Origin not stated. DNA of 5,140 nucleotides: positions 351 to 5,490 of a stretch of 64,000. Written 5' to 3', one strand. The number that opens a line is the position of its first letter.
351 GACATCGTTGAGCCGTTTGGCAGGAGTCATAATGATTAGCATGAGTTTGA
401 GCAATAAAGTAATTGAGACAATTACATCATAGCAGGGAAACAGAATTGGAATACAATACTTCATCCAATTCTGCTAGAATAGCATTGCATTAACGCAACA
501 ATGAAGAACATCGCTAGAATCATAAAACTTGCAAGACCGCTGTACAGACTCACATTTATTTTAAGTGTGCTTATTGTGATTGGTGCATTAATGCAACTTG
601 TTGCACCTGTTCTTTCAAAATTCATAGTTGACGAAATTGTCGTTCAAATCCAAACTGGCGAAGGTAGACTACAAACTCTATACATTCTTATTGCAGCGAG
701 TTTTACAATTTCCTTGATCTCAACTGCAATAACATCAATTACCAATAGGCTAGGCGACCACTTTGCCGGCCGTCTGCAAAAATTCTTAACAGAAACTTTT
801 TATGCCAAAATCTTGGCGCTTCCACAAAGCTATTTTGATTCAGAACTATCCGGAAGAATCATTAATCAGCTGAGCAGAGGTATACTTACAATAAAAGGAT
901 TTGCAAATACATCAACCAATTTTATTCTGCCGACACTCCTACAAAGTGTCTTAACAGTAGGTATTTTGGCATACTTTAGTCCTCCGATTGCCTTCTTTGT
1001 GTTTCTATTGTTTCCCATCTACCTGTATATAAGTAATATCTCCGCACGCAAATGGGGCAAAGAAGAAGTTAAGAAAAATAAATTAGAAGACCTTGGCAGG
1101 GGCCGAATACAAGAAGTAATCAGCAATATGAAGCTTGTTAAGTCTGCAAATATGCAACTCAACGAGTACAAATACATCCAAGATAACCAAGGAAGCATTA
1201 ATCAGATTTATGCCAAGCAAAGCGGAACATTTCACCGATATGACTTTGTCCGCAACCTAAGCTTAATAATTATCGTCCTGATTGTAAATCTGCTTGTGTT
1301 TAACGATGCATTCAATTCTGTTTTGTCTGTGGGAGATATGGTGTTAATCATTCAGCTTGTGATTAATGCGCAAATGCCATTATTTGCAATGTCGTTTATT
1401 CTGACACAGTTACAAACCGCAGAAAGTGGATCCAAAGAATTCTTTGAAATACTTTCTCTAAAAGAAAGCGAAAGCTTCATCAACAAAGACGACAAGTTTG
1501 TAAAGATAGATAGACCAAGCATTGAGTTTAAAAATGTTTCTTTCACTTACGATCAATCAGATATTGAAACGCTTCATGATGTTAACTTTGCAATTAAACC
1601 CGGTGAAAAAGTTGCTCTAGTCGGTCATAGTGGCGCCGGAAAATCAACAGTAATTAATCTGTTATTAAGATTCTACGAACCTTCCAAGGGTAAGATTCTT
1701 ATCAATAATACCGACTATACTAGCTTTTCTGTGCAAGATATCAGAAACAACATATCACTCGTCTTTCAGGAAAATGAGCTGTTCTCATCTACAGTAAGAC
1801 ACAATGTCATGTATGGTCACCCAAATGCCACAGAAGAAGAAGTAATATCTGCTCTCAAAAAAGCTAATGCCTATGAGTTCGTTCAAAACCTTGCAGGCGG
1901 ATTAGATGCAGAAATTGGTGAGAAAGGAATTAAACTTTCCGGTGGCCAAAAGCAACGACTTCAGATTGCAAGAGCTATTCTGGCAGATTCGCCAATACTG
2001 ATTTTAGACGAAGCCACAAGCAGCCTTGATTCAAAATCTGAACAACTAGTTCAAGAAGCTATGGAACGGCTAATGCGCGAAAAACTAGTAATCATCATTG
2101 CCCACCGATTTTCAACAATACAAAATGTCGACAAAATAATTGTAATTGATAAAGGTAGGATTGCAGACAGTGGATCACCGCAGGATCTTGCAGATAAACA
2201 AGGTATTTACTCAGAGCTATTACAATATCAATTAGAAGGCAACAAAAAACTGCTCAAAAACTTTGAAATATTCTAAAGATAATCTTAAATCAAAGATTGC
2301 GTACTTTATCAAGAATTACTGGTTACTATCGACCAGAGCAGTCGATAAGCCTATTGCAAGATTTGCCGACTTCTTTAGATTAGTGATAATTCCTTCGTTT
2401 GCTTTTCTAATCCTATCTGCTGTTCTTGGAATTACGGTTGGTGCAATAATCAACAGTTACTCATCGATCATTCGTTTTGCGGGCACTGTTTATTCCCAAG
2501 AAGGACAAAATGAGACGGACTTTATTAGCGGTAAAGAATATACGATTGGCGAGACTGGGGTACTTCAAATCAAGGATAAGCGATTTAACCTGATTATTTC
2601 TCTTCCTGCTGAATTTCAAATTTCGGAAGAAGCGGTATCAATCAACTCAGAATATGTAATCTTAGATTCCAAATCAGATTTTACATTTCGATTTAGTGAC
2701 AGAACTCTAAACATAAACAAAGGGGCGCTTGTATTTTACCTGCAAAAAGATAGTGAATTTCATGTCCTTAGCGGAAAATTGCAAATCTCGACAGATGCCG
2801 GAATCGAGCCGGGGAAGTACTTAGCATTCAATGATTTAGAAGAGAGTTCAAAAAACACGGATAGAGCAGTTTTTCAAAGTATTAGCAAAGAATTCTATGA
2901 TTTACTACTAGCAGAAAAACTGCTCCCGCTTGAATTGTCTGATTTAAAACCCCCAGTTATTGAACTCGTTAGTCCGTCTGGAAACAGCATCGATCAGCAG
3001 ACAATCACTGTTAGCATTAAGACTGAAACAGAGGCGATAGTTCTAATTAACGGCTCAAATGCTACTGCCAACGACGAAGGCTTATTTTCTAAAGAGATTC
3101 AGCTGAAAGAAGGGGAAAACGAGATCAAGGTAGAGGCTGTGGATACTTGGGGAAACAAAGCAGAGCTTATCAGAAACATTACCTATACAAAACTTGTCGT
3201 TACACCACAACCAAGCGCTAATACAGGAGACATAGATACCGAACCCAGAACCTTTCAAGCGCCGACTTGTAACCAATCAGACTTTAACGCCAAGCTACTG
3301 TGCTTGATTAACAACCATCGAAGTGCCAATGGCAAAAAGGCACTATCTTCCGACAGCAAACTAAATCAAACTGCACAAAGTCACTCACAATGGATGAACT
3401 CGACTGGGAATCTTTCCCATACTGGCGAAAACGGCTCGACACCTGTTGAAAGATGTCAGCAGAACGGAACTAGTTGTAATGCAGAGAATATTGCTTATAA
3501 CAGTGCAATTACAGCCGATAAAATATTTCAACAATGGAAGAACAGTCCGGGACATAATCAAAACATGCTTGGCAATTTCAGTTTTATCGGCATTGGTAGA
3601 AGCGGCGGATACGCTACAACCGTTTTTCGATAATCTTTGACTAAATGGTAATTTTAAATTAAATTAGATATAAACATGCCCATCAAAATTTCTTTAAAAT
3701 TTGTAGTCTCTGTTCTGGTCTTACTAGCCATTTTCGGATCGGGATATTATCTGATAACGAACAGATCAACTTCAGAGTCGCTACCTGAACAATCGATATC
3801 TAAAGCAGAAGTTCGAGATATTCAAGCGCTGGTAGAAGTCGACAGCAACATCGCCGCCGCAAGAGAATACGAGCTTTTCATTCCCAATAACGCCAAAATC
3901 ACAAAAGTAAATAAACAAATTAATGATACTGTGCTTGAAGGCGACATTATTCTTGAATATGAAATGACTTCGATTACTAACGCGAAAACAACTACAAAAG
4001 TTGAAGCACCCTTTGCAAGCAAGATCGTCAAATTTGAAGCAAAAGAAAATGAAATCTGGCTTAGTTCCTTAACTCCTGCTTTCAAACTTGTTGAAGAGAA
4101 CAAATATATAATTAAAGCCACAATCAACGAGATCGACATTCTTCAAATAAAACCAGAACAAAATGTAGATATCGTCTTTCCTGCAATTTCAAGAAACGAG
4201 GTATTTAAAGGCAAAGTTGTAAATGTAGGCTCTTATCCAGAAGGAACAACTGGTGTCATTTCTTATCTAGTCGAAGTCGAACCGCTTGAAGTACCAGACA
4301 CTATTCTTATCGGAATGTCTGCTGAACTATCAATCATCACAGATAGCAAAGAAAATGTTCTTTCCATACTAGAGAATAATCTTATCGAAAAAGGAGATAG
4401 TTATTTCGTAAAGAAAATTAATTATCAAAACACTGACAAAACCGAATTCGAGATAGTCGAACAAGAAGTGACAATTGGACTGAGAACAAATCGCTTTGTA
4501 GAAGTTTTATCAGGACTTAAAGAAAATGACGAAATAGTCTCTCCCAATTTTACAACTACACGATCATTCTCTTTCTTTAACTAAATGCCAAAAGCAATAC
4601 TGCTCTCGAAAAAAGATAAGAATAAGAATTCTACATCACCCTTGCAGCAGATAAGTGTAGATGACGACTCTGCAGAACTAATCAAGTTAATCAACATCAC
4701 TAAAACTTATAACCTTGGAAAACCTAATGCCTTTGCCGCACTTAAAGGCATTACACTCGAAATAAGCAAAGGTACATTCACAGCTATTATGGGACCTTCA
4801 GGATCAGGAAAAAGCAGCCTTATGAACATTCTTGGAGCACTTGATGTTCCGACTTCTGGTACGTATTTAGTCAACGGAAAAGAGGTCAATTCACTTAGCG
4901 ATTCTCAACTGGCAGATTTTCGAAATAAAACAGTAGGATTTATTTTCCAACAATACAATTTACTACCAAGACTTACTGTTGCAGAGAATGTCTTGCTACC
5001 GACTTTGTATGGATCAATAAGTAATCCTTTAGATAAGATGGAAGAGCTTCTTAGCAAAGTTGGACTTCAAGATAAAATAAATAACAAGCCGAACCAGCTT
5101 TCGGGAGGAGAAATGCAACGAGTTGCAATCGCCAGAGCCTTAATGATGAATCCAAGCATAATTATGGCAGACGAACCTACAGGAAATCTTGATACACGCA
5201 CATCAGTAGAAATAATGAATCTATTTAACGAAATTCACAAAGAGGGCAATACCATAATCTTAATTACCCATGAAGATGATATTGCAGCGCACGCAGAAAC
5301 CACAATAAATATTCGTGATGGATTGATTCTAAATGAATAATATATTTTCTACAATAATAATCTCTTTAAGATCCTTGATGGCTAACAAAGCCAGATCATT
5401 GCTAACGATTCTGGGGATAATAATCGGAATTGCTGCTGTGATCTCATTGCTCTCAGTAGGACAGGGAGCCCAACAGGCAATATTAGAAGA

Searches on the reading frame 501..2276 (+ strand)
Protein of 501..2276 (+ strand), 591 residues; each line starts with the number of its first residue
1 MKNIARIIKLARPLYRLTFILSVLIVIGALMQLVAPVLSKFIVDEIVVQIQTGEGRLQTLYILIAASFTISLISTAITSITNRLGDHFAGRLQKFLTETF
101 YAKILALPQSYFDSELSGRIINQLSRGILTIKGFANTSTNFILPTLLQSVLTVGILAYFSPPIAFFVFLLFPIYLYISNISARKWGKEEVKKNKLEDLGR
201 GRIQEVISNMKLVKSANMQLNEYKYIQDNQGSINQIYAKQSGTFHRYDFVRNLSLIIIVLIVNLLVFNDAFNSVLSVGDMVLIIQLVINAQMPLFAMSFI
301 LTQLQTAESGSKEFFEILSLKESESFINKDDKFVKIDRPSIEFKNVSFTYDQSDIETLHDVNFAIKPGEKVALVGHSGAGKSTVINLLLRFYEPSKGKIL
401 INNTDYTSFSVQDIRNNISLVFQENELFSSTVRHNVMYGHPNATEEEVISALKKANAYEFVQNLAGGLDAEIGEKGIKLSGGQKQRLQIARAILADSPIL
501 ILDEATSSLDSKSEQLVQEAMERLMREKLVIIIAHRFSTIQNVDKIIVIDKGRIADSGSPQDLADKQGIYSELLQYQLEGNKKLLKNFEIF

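Call 18: search_protein_families(library=pfam, proteins=[window:501-2276:+], max_evalue=0.001)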
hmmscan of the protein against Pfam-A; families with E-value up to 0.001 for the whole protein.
window:501-2276:+ (591 aa): 6 families
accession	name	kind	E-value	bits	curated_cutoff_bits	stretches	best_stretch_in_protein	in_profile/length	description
PF00005.33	ABC_tran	-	2e-35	122.8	25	1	358-507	1-137/137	ABC transporter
PF00664.28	ABC_membrane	-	4e-20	73.1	28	1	19-288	2-268/274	ABC transporter transmembrane region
PF02463.25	SMC_N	-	1.7e-07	31.3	40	1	384-550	96-212/220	RecF/RecN/SMC N terminal domain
PF13401.12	AAA_22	-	1.5e-05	25.8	27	1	372-513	9-97/130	AAA domain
PF03193.22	RsgA_GTPase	-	0.00012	22.4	30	1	345-390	84-128/174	RsgA GTPase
PF13191.12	AAA_16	-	0.00029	21.8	32.6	0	369-531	25-166/167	AAA ATPase domain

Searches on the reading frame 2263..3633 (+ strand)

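Call 18: search_protein_families(library=pfam, proteins=[window:2263-3633:+], max_evalue=0.001)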
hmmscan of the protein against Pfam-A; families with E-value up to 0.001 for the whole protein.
window:2263-3633:+ (456 aa): 2 families
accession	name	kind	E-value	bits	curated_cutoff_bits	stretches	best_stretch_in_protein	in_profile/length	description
PF00188.32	CAP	-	2.5e-16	61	21.1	1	348-452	3-108/117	Cysteine-rich secretory protein family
PF09136.16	Glucodextran_B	-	1.9e-11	44.1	27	1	233-307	3-80/83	Glucodextranase, domain B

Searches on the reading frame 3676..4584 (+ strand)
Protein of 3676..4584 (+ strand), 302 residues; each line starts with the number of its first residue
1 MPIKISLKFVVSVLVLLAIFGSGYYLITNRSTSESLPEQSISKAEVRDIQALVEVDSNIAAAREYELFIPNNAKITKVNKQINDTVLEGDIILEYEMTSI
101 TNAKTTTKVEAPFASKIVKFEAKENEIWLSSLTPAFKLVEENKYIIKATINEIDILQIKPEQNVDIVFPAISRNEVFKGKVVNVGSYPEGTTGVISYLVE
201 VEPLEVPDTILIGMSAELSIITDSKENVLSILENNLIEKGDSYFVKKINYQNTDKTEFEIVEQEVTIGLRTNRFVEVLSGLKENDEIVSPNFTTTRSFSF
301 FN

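Call 18: search_protein_families(library=pfam, proteins=[window:3676-4584:+], max_evalue=0.001)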
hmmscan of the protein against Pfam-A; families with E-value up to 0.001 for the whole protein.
window:3676-4584:+ (302 aa): 1 family
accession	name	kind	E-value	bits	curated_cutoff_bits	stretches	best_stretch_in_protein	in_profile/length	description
PF13437.12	HlyD_3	-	4.5e-07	31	22.2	1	109-207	2-100/106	HlyD family secretion protein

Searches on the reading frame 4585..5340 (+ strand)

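Call 18: search_protein_families(library=pfam, proteins=[window:4585-5340:+], max_evalue=0.001)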
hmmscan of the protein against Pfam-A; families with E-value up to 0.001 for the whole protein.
window:4585-5340:+ (251 aa): 6 families
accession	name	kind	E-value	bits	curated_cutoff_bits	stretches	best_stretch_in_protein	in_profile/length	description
PF00005.33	ABC_tran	-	1.4e-35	123.3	25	1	53-199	1-136/137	ABC transporter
PF02463.25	SMC_N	-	8.2e-08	32.4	40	1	57-244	19-212/220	RecF/RecN/SMC N terminal domain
PF13304.12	AAA_21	-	2.1e-06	28.5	27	0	65-86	1-22/304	AAA domain, putative AbiEii toxin, Type IV TA system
PF13555.12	AAA_29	-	0.00023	21.3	27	1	56-86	15-45/61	P-loop containing region of AAA domain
PF03193.22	RsgA_GTPase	-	0.00055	20.2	30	1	51-83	95-126/174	RsgA GTPase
PF20703.3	nSTAND1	-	0.001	19.3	27.1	0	58-81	28-51/379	Novel STAND NTPase 1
